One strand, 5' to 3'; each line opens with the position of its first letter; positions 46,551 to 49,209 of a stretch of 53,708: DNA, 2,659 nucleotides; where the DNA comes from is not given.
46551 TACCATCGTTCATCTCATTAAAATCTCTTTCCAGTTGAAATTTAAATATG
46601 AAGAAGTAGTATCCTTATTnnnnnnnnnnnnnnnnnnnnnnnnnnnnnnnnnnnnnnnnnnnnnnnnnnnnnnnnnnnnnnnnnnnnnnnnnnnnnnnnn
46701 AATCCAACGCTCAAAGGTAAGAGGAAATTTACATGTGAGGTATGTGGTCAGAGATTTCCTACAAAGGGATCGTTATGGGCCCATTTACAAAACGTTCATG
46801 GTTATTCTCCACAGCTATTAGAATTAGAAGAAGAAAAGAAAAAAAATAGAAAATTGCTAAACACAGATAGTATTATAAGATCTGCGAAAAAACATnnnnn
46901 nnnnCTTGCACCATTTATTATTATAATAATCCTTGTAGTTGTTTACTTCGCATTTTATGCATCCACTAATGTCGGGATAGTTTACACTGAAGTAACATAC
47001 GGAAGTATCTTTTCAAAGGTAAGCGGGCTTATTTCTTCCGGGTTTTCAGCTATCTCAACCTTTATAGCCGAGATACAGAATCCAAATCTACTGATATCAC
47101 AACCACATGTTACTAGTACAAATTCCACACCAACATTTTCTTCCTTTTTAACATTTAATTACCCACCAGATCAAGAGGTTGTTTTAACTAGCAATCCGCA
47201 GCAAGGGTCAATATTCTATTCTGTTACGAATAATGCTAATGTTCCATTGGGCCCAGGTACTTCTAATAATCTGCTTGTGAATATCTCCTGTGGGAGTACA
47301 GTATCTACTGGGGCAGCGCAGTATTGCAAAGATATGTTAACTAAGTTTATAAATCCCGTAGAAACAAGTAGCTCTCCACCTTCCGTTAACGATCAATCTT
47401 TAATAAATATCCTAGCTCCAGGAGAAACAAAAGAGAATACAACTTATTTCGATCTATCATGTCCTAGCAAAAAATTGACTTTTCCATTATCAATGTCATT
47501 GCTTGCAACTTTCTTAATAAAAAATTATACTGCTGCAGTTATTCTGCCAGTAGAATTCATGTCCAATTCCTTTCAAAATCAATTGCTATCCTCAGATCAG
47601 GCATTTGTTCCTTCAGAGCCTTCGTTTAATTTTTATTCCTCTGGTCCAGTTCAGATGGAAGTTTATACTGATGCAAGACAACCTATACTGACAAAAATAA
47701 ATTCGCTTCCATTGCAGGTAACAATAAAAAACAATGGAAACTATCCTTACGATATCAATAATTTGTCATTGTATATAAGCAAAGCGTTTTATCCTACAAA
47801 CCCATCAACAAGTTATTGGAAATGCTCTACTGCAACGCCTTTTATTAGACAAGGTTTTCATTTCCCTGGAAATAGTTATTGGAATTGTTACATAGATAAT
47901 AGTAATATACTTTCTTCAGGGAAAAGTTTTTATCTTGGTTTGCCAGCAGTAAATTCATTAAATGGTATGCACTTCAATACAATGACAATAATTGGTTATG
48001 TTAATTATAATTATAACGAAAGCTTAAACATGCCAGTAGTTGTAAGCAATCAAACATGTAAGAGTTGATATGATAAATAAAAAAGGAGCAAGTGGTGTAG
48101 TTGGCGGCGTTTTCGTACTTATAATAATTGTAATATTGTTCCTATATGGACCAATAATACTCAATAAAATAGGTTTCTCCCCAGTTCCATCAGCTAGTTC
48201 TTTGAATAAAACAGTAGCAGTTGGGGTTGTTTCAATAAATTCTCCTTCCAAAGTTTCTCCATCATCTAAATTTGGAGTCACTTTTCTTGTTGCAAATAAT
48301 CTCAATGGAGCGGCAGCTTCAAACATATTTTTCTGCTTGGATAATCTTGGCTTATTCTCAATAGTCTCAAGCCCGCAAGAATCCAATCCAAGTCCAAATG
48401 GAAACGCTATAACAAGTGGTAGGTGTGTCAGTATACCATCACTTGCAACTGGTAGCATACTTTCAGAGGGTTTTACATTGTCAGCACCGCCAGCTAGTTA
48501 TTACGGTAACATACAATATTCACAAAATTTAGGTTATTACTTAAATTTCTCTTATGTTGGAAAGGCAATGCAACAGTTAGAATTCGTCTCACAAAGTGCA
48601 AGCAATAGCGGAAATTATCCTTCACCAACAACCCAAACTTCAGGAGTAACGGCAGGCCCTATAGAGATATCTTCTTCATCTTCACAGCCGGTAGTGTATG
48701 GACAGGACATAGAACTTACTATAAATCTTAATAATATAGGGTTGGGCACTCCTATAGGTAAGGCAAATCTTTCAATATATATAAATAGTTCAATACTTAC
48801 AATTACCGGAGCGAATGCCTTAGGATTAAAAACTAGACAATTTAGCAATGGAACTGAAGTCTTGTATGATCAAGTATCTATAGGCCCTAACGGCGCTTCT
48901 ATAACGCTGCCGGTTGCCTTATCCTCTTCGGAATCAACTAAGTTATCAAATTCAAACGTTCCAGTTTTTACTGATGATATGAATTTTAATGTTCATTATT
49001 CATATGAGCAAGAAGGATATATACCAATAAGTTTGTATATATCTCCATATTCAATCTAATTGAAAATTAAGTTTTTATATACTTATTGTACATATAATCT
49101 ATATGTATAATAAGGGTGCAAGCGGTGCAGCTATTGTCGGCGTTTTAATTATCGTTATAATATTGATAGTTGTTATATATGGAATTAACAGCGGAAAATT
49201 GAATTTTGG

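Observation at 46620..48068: Classical C2H2 zinc finger inserted between a prepilin-like leader and the TM helix of a pilin-paralog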

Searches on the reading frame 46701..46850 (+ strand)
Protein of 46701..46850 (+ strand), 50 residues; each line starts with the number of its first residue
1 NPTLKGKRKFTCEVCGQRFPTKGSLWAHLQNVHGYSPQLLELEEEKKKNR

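Call 67: search_solved_structures(query=window:46701-46850:+, max_evalue=1, show_alignments=3)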
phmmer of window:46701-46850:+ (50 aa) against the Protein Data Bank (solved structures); distinct sequences matched with E-value up to 1: 203 (the best 60 are shown).
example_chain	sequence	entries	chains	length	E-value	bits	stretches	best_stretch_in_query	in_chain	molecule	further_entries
6ml2_A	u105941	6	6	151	5.1e-13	51.6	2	4-37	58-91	Zinc finger and BTB domain-containing protein 24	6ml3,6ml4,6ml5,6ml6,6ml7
5yj3_C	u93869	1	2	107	5.7e-11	45.2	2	5-33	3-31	Telomere zinc finger-associated protein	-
5v3g_D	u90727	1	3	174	4.7e-10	42.4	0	4-37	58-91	PR domain zinc finger protein 9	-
7txc_E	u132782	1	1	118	7.4e-10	41.8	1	8-36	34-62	Hypermethylated in cancer 2 protein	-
5egb_A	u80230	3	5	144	1e-08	38.2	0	4-36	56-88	Histone-lysine N-methyltransferase PRDM9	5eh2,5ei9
2i13_A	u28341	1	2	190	6.1e-08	35.8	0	4-34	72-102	Aart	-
7y3m_B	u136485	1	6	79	6.8e-08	35.7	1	5-31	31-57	Sal-like protein 4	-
8u15_C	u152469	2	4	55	7.3e-08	35.6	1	5-30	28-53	Sal-like protein 4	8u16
8u17_C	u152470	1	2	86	8.1e-08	35.4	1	6-31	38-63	Sal-like protein 4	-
8sst_A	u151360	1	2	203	8.8e-08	35.3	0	3-33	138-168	Transcriptional repressor CTCF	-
8sss_A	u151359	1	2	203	9.6e-08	35.2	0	3-33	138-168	Transcriptional repressor CTCF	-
2m0d_A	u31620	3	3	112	3.5e-07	33.4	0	10-34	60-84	Zinc finger and BTB domain-containing protein 17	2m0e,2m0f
1g2f_C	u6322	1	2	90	4.3e-07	33.2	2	6-35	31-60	TATA BOX ZINC FINGER PROTEIN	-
7mc1_A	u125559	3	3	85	5.8e-07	32.8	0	6-33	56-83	Isoform 2 of Zinc finger and BTB domain-containing protein 17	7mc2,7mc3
2m9a_A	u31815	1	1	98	1.8e-06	31.2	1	9-33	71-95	E3 ubiquitin-protein ligase ZFP91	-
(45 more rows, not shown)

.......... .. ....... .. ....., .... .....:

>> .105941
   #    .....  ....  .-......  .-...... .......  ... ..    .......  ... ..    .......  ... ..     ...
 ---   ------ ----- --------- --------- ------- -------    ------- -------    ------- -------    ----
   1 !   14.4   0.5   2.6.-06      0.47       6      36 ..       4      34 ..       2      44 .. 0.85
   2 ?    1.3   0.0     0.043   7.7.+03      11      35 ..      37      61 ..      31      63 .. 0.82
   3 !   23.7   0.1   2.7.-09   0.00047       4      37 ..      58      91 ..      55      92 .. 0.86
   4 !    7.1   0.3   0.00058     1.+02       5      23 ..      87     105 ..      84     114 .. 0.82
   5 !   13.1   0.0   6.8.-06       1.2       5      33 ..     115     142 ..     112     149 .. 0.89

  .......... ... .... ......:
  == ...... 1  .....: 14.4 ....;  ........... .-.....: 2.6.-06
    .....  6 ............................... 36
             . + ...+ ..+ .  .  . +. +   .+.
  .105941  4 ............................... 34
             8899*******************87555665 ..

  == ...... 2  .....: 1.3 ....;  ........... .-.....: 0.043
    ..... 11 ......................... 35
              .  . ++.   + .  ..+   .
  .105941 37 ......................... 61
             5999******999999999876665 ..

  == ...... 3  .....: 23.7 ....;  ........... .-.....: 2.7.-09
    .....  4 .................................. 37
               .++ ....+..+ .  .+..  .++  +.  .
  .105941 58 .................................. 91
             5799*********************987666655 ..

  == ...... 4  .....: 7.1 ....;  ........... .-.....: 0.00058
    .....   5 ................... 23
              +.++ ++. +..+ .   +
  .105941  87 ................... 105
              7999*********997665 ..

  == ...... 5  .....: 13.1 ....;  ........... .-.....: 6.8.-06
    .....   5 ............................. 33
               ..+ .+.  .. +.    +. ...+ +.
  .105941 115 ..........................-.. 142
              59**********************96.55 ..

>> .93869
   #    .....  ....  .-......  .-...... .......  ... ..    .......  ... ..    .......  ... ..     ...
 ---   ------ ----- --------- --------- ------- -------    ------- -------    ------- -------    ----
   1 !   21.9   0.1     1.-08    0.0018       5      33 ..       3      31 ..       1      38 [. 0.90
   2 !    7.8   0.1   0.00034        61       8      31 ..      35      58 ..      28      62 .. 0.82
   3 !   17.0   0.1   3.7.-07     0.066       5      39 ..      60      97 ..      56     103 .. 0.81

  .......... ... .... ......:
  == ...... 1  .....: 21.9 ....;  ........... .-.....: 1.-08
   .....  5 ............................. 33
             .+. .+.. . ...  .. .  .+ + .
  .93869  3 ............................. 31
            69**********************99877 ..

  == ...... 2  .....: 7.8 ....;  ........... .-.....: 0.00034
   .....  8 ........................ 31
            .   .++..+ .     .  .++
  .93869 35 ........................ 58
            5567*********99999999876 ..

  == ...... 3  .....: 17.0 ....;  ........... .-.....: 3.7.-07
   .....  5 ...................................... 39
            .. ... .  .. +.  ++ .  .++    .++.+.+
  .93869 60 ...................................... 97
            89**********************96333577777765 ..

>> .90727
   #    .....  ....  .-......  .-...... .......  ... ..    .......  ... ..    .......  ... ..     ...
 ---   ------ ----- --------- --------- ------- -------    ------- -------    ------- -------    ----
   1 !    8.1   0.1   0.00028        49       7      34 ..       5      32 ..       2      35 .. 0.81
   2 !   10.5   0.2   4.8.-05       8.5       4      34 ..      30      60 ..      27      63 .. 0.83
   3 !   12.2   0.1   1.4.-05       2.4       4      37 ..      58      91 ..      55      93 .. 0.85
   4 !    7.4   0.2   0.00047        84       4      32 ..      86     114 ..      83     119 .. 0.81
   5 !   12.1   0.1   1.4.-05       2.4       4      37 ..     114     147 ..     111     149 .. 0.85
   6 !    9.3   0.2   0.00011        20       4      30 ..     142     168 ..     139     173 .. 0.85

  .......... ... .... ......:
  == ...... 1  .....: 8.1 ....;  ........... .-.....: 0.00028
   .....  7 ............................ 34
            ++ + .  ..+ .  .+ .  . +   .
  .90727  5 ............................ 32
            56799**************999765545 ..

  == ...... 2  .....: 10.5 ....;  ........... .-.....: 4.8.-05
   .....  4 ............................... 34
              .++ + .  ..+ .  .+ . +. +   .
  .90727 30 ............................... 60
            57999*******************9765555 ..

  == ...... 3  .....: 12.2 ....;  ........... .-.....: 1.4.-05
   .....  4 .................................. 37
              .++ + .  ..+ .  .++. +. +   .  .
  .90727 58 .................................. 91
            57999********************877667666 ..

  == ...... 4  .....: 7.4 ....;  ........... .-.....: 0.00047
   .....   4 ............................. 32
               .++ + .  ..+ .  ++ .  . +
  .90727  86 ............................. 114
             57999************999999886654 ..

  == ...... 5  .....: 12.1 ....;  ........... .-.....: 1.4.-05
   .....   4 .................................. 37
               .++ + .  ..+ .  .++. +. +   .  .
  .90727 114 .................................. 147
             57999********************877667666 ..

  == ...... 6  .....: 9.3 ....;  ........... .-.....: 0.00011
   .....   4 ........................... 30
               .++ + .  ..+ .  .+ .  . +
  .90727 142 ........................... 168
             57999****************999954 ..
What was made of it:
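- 46713..46727 (+): Basic patch KGKRK, aa 32-36, directly N-terminal to the finger. It aligns with the TGEKP-type inter-finger linker of eukaryotic fingers. The alignment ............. / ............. to ZBTB24 is in call 67.
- Checked: phmmer against PDB gives E=5e-13 to ZBTB24, with the best single finger at 23.7 bits (call 67).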

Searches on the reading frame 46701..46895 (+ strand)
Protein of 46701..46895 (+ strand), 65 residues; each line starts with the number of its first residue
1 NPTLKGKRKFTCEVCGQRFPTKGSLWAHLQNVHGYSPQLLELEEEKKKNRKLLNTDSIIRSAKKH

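Call 42: find_homologous_proteins(query=window:46701-46895:+, max_evalue=10)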
Query seq(65 aa): no candidate shares three 5-residue words with the query. No homologue found.
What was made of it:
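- Tried and rejected: The 65-aa query returned nothing because of the word filter (call 42).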

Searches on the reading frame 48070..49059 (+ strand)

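Call 3: search_protein_families(library=pfam, proteins=[window:48070-49059:+], max_evalue=1)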
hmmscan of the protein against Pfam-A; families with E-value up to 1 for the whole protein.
window:48070-49059:+ (329 aa): 1 family
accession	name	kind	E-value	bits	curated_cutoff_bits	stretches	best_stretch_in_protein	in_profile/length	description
PF07705.17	CARDB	-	0.87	10.3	22.7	0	201-243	8-49/101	CARDB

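Call 38: search_protein_families(library=ncbifam, proteins=[window:48070-49059:+], max_evalue=1)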
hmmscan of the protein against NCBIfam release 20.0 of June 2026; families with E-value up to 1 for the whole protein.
window:48070-49059:+ (329 aa): 0 families
